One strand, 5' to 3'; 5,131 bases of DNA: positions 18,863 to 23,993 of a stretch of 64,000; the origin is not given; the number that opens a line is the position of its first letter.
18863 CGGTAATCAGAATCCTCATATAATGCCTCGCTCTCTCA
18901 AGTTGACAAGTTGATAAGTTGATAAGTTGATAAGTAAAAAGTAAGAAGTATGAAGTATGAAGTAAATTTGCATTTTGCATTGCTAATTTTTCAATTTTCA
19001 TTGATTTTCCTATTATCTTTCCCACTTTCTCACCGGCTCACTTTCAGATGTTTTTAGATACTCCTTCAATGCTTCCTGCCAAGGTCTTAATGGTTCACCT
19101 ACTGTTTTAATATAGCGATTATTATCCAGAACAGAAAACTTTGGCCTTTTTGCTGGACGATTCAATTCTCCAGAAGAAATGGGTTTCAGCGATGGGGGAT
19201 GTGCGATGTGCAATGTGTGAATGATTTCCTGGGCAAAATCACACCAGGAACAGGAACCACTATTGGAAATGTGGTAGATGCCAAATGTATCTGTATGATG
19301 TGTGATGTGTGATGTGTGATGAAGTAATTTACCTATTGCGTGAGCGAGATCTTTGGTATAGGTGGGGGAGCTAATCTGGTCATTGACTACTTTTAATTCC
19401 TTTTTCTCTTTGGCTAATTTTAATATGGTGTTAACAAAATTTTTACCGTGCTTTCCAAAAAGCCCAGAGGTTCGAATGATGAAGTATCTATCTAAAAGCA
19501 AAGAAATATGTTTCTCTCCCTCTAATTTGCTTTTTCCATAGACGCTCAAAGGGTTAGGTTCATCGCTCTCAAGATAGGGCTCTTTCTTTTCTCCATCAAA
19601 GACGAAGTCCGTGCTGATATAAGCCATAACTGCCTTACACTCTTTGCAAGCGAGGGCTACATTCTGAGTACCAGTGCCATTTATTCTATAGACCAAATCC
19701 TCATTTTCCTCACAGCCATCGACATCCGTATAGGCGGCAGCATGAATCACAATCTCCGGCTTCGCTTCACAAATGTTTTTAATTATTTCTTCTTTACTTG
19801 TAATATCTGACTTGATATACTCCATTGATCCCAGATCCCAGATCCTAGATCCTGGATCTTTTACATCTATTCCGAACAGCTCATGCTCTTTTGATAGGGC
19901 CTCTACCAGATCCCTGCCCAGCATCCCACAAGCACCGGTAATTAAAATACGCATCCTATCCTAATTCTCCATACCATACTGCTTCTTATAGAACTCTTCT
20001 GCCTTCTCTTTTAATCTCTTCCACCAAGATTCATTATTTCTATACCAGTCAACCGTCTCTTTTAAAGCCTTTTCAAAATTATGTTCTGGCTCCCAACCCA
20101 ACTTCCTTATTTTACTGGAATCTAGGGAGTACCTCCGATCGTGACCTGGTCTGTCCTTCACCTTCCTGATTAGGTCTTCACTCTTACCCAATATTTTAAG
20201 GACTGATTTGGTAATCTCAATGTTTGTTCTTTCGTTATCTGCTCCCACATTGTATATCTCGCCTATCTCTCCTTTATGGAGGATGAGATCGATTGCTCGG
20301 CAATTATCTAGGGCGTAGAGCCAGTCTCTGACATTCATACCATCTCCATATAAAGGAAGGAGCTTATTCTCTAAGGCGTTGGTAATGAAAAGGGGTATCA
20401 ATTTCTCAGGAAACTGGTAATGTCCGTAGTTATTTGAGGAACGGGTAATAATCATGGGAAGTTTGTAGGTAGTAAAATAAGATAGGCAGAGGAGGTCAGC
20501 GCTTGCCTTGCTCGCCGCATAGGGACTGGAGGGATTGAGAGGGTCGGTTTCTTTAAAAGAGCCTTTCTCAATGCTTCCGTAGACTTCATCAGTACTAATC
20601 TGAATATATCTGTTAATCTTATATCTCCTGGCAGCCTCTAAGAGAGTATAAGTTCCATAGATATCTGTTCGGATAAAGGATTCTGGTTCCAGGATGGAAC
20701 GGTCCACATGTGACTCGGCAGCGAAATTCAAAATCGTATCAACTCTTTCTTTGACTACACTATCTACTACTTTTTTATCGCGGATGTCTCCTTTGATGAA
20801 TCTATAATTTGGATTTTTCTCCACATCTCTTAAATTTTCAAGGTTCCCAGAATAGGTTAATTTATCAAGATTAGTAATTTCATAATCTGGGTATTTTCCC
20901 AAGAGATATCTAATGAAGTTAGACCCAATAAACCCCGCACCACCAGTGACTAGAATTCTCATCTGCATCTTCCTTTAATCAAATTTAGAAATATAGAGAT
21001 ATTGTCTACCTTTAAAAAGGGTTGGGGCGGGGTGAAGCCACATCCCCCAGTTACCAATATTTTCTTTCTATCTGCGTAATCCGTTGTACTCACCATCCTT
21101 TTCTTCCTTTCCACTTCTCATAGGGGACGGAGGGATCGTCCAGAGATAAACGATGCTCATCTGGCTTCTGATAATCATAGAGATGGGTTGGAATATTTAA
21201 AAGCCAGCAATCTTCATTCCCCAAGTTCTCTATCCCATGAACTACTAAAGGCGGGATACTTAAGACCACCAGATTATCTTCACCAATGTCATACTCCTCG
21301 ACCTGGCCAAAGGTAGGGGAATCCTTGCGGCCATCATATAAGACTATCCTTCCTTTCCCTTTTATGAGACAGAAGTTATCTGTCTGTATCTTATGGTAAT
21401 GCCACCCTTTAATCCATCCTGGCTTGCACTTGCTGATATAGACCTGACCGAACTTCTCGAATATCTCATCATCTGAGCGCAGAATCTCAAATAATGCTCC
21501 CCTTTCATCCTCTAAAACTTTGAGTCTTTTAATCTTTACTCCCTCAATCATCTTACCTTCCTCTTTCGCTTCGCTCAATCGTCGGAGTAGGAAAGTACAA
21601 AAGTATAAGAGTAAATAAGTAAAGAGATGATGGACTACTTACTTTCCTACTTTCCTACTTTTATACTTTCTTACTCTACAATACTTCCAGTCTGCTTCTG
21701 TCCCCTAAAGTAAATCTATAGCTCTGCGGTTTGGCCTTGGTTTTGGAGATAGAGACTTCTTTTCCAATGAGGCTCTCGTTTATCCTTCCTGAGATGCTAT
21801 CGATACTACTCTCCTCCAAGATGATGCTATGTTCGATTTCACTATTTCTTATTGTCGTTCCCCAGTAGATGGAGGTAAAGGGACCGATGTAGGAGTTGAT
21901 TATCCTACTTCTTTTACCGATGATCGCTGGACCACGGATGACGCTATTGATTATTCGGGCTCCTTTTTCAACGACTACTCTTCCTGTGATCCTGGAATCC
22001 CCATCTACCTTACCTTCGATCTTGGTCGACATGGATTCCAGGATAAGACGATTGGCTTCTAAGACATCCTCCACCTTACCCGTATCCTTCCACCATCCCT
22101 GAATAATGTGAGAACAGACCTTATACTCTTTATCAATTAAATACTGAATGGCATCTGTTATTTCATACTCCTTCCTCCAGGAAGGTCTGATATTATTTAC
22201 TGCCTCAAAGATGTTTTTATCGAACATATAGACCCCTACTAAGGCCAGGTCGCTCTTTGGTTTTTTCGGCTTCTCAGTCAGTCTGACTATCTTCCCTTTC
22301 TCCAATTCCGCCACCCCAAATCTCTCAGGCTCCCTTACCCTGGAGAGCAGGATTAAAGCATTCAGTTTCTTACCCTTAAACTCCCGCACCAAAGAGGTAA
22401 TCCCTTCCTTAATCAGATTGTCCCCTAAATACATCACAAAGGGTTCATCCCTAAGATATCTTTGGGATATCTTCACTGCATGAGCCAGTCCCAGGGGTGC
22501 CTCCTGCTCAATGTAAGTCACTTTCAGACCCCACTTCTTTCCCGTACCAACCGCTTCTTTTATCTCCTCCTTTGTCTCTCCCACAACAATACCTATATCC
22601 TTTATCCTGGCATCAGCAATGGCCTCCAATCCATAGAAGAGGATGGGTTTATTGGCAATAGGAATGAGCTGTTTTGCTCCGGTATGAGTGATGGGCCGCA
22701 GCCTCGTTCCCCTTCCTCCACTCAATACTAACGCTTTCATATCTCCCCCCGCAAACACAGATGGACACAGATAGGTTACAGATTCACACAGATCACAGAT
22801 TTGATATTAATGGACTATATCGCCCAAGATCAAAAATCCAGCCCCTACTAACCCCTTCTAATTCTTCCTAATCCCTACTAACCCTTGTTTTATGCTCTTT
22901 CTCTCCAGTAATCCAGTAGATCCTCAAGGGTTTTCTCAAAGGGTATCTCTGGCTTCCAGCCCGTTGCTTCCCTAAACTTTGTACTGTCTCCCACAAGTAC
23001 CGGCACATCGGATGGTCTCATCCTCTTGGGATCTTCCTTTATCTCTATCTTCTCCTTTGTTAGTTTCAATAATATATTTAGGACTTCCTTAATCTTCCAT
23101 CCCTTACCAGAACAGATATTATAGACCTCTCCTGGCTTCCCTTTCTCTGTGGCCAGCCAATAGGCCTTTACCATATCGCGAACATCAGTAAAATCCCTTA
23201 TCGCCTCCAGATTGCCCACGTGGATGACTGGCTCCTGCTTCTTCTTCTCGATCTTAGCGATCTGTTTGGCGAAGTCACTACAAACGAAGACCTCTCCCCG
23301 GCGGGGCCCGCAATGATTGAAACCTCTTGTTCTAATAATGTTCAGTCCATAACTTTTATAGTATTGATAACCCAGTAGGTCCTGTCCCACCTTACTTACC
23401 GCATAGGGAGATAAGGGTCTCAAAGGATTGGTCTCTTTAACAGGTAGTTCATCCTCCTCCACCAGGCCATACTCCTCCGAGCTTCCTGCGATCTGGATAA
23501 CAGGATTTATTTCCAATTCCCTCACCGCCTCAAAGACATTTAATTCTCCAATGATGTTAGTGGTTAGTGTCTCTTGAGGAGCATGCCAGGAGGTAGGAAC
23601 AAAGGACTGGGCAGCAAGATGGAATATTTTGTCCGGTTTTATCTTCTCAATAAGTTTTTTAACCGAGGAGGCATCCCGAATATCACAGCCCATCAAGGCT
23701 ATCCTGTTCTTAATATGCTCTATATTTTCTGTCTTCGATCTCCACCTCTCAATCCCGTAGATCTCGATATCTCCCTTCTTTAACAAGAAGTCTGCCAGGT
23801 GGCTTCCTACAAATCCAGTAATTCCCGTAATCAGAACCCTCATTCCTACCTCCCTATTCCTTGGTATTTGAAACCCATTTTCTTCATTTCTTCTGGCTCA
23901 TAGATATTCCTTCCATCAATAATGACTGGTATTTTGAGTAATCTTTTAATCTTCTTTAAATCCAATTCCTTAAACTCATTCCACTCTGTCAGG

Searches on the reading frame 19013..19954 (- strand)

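Call 77: search_protein_families(library=pfam, proteins=[window:19013-19954:-], max_evalue=0.00001)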
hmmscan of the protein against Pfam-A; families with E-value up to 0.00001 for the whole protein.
window:19013-19954:- (313 aa): 6 families
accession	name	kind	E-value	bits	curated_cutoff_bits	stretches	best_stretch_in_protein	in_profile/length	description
PF04321.23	RmlD_sub_bind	-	7.3e-97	324.3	27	1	1-302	1-284/287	RmlD substrate binding domain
PF01370.27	Epimerase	-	2.1e-27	96.5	20.9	1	3-216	1-230/240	NAD dependent epimerase/dehydratase family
PF01073.25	3Beta_HSD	-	1e-21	77.6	22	1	4-250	1-270/280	3-beta hydroxysteroid dehydrogenase/isomerase family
PF16363.11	GDP_Man_Dehyd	-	6.4e-15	55.9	27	1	4-228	1-254/332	GDP-mannose 4,6 dehydratase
PF02719.21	Polysacc_synt_2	-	1.7e-11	44.3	20.2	1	3-116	1-129/293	Polysaccharide biosynthesis protein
PF07993.18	NAD_binding_4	-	7.9e-09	35.5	20.1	1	64-154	87-192/258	Male sterility protein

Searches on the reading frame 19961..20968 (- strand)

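Call 77: search_protein_families(library=pfam, proteins=[window:19961-20968:-], max_evalue=0.00001)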
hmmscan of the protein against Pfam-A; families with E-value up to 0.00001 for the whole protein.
window:19961-20968:- (335 aa): 7 families
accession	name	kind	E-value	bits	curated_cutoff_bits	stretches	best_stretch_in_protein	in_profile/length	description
PF16363.11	GDP_Man_Dehyd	-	7.6e-85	285.7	27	1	6-305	1-332/332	GDP-mannose 4,6 dehydratase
PF01370.27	Epimerase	-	7.8e-67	225.6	20.9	1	5-242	1-240/240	NAD dependent epimerase/dehydratase family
PF01073.25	3Beta_HSD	-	5.4e-19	68.7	22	1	6-219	1-218/280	3-beta hydroxysteroid dehydrogenase/isomerase family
PF04321.23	RmlD_sub_bind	-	1.8e-17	63.8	27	1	3-309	1-285/287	RmlD substrate binding domain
PF02719.21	Polysacc_synt_2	-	1.6e-16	60.8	20.2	1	5-130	1-132/293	Polysaccharide biosynthesis protein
PF07993.18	NAD_binding_4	-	2.2e-09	37.3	20.1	1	7-179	1-206/258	Male sterility protein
PF13460.12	NAD_binding_10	-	1.5e-06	28.7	27.2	1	9-158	1-128/184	NAD(P)H-binding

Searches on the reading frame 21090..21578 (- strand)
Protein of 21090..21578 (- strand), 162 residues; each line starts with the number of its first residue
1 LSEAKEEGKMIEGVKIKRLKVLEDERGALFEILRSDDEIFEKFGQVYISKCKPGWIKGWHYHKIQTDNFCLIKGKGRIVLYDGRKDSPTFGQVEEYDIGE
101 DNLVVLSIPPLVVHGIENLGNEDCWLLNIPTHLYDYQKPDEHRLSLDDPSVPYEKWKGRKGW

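Call 49: search_protein_families(library=pfam, proteins=[window:21090-21578:-], max_evalue=0.001)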
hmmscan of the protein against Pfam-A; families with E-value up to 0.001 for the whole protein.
window:21090-21578:- (162 aa): 4 families
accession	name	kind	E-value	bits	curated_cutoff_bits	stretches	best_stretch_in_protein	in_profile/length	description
PF14667.12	Polysacc_synt_C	-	4.6e-19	69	28.7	1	23-141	2-110/111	Polysaccharide biosynthesis C-terminal domain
PF00908.23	dTDP_sugar_isom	-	1.3e-14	54.7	27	1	11-151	4-148/168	dTDP-4-dehydrorhamnose 3,5-epimerase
PF07883.17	Cupin_2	-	8.5e-05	22.6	27.2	1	51-129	5-69/70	Cupin domain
PF05523.17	FdtA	-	0.00013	22.2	23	1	13-87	2-76/131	WxcM-like, C-terminal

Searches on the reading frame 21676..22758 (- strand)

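Call 77: search_protein_families(library=pfam, proteins=[window:21676-22758:-], max_evalue=0.00001)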
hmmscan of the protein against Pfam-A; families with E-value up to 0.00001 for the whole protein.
window:21676-22758:- (360 aa): 3 families
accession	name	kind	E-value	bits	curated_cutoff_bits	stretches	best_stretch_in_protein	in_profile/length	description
PF00483.29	NTP_transferase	-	3.8e-58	197.4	21.2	1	8-241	1-244/245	Nucleotidyl transferase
PF12804.13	NTP_transf_3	-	1.6e-06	28.9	27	1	9-114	1-96/160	MobA-like NTP transferase domain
PF25084.1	LbH_EIF2B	-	6.5e-06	26.5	54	0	246-339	13-101/105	EIF2B subunit epsilon LbH domain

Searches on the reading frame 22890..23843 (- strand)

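Call 77: search_protein_families(library=pfam, proteins=[window:22890-23843:-], max_evalue=0.00001)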
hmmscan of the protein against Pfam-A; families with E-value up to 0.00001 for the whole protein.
window:22890-23843:- (317 aa): 5 families
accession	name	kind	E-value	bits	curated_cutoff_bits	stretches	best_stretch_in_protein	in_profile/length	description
PF16363.11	GDP_Man_Dehyd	-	7.3e-88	295.6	27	1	4-308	1-331/332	GDP-mannose 4,6 dehydratase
PF01370.27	Epimerase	-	1.1e-58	198.9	20.9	1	3-244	1-240/240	NAD dependent epimerase/dehydratase family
PF02719.21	Polysacc_synt_2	-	7.2e-18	65.2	20.2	1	3-119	1-127/293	Polysaccharide biosynthesis protein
PF01073.25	3Beta_HSD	-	1.3e-09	37.9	22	1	4-117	1-113/280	3-beta hydroxysteroid dehydrogenase/isomerase family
PF04321.23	RmlD_sub_bind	-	3.2e-09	36.7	27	1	1-152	1-130/287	RmlD substrate binding domain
